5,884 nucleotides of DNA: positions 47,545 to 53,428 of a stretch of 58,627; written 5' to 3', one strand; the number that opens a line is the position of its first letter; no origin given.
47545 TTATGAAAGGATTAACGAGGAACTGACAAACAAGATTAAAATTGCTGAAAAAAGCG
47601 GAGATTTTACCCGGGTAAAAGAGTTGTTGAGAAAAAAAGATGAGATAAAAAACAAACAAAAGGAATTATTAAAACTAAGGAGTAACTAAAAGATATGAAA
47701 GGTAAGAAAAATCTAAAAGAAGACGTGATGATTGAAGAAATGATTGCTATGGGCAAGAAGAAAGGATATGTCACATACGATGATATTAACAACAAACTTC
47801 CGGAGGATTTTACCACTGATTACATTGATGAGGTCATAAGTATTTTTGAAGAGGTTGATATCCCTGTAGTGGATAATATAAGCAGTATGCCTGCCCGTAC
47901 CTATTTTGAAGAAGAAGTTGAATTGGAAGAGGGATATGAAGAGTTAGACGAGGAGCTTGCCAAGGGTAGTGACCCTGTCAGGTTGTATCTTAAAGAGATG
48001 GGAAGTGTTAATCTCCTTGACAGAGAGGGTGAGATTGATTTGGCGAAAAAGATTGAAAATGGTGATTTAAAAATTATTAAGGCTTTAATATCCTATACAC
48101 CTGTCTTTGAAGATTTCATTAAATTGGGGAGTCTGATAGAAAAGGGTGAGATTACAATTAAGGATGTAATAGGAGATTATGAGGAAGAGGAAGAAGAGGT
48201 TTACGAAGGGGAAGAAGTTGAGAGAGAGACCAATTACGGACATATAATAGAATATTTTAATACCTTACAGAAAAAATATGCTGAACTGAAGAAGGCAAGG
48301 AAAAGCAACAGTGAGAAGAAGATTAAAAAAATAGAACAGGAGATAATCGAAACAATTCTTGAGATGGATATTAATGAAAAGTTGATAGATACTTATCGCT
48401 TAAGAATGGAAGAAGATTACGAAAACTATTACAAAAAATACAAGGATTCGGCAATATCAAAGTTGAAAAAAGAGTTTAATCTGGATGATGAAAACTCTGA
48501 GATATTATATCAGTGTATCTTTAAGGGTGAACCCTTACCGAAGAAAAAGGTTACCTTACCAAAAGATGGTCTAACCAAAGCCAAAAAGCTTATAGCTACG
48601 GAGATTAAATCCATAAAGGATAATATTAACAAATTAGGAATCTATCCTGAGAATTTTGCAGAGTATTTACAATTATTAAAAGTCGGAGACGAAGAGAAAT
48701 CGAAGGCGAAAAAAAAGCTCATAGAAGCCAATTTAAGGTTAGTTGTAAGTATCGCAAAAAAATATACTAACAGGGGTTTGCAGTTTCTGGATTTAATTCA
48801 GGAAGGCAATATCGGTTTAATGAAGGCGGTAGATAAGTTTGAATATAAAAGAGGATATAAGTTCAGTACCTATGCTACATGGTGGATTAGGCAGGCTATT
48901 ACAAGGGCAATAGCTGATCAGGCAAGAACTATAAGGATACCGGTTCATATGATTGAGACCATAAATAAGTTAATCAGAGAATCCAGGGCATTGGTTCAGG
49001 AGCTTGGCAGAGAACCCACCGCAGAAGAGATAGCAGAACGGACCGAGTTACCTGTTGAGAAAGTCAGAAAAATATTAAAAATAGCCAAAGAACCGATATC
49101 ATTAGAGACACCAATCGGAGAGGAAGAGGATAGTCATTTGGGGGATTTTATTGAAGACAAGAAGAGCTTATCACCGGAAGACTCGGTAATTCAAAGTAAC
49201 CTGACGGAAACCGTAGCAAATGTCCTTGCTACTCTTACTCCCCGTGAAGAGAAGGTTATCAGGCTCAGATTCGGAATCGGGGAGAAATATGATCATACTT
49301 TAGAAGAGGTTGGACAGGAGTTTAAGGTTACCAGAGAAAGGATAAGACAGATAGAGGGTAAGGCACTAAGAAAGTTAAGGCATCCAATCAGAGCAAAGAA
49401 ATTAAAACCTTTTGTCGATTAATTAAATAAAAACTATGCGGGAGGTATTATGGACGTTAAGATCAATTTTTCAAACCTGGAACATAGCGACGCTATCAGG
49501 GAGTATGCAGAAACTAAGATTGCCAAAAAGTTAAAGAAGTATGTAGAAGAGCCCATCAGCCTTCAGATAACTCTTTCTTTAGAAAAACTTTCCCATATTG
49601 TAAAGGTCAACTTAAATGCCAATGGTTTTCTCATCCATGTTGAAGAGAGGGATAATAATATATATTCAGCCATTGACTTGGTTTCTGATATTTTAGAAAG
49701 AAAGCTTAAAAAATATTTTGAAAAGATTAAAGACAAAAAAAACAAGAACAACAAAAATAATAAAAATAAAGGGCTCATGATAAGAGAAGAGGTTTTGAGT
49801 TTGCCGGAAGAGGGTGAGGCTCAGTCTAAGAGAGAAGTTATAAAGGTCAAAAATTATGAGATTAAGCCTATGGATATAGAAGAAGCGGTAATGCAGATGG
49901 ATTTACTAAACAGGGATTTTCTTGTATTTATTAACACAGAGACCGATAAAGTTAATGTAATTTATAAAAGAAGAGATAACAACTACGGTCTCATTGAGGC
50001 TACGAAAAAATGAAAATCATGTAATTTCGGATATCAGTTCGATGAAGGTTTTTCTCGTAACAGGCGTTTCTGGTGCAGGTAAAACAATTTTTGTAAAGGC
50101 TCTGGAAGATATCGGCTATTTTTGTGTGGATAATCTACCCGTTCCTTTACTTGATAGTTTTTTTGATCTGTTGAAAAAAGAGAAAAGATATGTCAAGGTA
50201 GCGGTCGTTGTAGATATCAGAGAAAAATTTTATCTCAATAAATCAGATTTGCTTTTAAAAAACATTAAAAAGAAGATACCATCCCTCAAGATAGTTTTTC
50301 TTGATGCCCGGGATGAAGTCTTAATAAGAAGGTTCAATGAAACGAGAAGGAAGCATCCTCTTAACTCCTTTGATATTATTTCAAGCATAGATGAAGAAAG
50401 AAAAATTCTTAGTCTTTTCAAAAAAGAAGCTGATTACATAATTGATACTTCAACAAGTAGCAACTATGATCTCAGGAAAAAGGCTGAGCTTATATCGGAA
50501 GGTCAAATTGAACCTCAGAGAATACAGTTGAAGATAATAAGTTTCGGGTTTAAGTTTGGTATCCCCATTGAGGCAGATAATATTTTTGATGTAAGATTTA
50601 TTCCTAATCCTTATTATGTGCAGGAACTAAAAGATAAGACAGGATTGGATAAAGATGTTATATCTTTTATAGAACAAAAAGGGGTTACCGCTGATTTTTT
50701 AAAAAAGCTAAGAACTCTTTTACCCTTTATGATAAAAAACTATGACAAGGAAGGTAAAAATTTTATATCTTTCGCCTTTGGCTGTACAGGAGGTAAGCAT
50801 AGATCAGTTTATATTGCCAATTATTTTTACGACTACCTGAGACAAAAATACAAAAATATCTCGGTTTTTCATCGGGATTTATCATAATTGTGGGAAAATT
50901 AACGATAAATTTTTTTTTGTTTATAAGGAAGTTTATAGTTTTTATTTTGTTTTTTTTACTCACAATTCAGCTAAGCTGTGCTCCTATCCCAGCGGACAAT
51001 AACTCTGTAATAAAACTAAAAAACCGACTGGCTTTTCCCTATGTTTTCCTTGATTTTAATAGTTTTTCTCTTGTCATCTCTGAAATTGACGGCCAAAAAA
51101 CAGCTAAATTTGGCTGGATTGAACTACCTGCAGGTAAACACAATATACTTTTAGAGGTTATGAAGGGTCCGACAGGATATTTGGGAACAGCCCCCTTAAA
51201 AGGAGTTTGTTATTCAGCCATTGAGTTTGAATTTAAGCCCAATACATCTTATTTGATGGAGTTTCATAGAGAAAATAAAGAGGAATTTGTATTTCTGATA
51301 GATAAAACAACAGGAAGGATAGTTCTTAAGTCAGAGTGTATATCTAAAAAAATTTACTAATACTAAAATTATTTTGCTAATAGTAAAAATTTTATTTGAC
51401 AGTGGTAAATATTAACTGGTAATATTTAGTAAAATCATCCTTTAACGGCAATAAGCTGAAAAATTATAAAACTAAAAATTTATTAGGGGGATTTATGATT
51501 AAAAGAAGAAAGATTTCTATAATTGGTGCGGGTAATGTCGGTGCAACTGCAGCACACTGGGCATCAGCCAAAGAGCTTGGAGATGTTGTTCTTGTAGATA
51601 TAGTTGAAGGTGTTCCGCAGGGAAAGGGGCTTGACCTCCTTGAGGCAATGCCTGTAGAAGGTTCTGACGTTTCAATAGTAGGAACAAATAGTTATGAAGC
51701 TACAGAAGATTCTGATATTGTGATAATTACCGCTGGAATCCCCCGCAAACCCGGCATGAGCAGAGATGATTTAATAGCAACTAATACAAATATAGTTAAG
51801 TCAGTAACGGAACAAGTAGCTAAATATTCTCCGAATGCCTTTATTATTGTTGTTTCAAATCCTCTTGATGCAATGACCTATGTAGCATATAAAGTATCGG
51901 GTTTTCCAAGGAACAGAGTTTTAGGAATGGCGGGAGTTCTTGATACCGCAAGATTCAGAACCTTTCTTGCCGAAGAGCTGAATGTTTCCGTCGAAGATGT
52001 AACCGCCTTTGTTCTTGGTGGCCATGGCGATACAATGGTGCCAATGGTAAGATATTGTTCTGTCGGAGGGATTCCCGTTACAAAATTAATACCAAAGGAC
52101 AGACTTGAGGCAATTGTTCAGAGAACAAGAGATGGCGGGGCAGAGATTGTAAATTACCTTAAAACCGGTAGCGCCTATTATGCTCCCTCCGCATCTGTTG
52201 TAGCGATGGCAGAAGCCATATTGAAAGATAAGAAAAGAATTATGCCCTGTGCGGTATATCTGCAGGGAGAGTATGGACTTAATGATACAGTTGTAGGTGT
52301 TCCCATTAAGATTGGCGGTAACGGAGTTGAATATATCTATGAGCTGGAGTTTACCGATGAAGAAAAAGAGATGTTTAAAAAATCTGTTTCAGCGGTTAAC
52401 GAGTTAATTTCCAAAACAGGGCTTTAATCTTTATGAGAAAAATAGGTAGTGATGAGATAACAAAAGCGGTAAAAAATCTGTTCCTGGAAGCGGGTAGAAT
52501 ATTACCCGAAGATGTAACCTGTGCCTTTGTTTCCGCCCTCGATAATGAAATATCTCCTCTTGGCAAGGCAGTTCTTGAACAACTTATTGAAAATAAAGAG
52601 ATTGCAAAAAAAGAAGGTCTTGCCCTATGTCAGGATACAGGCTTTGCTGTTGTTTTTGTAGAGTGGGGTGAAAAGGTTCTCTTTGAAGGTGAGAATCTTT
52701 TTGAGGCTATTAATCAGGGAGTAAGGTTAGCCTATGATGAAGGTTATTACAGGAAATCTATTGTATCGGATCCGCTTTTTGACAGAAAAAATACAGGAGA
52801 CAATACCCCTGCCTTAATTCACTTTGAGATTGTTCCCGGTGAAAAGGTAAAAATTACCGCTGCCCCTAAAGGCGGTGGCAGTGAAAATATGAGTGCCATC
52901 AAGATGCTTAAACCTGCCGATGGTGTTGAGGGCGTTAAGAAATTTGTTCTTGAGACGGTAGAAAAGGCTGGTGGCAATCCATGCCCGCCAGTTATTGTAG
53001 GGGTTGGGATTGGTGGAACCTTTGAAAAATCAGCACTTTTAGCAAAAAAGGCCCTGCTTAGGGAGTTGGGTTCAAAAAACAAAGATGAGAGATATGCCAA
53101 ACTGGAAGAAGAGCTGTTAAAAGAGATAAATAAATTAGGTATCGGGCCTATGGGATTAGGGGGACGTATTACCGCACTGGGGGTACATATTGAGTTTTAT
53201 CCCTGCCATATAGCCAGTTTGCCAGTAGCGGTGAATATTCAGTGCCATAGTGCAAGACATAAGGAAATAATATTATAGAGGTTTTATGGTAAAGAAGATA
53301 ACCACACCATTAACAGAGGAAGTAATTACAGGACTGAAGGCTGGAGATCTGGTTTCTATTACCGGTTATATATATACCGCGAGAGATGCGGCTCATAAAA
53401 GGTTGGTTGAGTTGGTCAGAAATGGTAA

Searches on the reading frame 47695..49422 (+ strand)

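Call 77: search_protein_families(library=pfam, proteins=[window:47695-49422:+], max_evalue=0.00001)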
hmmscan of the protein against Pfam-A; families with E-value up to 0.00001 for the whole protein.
window:47695-49422:+ (575 aa): 5 families
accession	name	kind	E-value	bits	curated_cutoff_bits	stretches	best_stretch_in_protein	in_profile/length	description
PF04539.22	Sigma70_r3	-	4.2e-30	104.1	25.3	1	421-497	1-77/78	Sigma-70 region 3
PF04542.20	Sigma70_r2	-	2.6e-24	85.3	24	1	342-412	1-71/71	Sigma-70 region 2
PF04545.22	Sigma70_r4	-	4.8e-21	74.5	24.1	1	510-563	1-50/50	Sigma-70, region 4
PF03979.19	Sigma70_r1_1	-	7.5e-14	51.9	22.5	1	13-80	7-73/81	Sigma-70 factor, region 1.1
PF00140.25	Sigma70_r1_2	-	4.4e-13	49.4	22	1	93-124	1-32/34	Sigma-70 factor, region 1.2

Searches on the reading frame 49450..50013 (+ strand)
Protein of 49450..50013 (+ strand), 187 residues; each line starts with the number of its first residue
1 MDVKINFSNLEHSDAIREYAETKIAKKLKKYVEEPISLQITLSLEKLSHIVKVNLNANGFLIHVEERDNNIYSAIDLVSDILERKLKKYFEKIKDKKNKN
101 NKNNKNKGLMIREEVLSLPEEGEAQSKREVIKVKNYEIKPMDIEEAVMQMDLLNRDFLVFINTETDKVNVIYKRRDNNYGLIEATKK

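Call 77: search_protein_families(library=pfam, proteins=[window:49450-50013:+], max_evalue=0.00001)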
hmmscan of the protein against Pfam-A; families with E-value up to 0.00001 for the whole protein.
window:49450-50013:+ (187 aa): 2 families
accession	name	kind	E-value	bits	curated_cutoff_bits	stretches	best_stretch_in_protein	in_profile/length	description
PF16321.10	Ribosom_S30AE_C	-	4.7e-26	90.7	25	1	127-181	3-57/57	Sigma 54 modulation/S30EA ribosomal protein C terminus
PF02482.25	Ribosomal_S30AE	-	1.1e-20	74.6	23.7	1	3-94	1-88/88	Sigma 54 modulation protein / S30EA ribosomal protein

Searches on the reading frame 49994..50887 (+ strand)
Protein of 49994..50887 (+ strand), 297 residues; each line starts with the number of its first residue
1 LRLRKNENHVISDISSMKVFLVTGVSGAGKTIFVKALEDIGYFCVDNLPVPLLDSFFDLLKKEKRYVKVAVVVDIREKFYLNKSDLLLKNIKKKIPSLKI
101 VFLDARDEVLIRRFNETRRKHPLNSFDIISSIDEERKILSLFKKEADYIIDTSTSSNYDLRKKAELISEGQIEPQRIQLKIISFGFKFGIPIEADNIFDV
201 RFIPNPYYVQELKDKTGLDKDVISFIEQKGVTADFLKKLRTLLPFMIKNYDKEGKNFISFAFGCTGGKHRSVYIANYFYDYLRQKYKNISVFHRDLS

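Call 77: search_protein_families(library=pfam, proteins=[window:49994-50887:+], max_evalue=0.00001)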
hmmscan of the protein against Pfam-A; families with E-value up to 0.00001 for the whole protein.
window:49994-50887:+ (297 aa): 2 families
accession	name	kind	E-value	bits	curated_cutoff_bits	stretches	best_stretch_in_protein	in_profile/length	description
PF03668.21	RapZ-like_N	-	3e-44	151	25.4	1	17-164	1-150/158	RapZ-like N-terminal domain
PF22740.1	PapZ_C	-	2.1e-41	141.3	27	1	178-296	2-120/121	RapZ C-terminal domain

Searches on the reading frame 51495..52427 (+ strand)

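Call 77: search_protein_families(library=pfam, proteins=[window:51495-52427:+], max_evalue=0.00001)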
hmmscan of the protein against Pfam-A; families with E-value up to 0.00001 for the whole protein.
window:51495-52427:+ (310 aa): 2 families
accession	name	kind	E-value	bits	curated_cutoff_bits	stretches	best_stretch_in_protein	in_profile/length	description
PF00056.29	Ldh_1_N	-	3.1e-44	150.9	27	1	6-144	2-141/141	lactate/malate dehydrogenase, NAD binding domain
PF02866.23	Ldh_1_C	-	2.8e-35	122.3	22.6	1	149-305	3-167/174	lactate/malate dehydrogenase, alpha/beta C-terminal domain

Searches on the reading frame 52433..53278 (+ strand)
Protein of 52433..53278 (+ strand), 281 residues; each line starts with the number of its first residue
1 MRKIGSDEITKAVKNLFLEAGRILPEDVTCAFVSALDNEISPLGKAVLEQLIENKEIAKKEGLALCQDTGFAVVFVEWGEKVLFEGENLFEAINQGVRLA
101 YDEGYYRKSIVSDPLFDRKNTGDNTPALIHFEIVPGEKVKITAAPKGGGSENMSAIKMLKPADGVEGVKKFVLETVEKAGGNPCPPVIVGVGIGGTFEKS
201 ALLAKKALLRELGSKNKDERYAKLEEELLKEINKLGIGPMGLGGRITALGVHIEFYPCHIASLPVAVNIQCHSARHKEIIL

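Call 77: search_protein_families(library=pfam, proteins=[window:52433-53278:+], max_evalue=0.00001)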
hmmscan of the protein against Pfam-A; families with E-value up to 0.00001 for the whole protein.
window:52433-53278:+ (281 aa): 1 family
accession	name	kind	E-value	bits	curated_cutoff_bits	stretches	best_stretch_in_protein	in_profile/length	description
PF05681.19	Fumerase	-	2.3e-119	398.1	25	1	11-279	2-269/270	Fumarate hydratase (Fumerase)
